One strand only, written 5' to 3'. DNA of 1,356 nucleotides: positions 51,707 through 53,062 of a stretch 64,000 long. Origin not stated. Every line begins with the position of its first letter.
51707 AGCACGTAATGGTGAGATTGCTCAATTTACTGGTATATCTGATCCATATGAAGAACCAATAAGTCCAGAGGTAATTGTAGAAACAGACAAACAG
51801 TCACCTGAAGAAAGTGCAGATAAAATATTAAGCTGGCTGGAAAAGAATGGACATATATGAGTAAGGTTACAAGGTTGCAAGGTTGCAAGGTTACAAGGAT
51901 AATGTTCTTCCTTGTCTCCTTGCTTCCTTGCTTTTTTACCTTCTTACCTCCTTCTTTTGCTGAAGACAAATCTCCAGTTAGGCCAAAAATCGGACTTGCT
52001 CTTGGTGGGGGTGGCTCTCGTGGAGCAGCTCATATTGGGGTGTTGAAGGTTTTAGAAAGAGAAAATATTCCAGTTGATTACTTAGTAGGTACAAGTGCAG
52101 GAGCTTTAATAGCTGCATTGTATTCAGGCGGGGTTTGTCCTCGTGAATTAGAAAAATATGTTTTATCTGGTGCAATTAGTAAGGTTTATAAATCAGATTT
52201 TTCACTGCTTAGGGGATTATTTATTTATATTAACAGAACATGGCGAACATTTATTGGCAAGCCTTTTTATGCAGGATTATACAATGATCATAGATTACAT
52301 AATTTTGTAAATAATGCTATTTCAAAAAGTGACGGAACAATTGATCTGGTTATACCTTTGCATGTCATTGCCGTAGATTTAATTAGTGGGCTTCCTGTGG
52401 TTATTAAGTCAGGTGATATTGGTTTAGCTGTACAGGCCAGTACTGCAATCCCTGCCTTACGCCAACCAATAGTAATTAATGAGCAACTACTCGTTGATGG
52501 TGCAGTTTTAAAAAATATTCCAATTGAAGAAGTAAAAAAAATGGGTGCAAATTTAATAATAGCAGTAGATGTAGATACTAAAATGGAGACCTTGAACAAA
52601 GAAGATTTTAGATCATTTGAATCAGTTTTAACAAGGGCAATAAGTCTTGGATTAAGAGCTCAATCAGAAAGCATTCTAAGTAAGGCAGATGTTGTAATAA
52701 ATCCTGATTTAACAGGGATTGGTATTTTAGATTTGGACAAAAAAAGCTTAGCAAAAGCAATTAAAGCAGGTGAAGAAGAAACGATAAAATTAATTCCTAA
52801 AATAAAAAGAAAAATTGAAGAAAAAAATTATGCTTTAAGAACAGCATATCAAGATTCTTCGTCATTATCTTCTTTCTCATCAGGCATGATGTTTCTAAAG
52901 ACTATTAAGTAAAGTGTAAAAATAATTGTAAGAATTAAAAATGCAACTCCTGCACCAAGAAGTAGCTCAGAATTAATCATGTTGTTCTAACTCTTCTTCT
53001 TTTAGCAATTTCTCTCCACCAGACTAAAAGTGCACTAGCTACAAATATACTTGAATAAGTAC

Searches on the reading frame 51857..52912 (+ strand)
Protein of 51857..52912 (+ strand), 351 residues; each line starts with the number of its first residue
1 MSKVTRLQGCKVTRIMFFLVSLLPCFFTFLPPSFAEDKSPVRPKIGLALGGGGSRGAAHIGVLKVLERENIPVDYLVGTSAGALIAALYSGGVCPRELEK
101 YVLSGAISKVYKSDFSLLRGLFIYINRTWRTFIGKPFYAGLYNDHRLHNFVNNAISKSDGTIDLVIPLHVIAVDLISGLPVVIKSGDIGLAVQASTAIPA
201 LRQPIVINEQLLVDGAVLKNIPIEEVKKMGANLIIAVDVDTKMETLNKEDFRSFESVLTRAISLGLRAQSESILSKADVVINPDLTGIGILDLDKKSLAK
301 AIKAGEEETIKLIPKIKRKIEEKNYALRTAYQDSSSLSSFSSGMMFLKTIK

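Call 69: search_protein_families(library=pfam, proteins=[window:51857-52912:+], max_evalue=0.00001)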
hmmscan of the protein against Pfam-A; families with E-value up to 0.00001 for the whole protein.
window:51857-52912:+ (351 aa): 1 family
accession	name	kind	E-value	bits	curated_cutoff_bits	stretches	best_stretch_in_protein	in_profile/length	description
PF01734.28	Patatin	-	7.7e-28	98.4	27.7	1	47-225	1-189/191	Patatin-like phospholipase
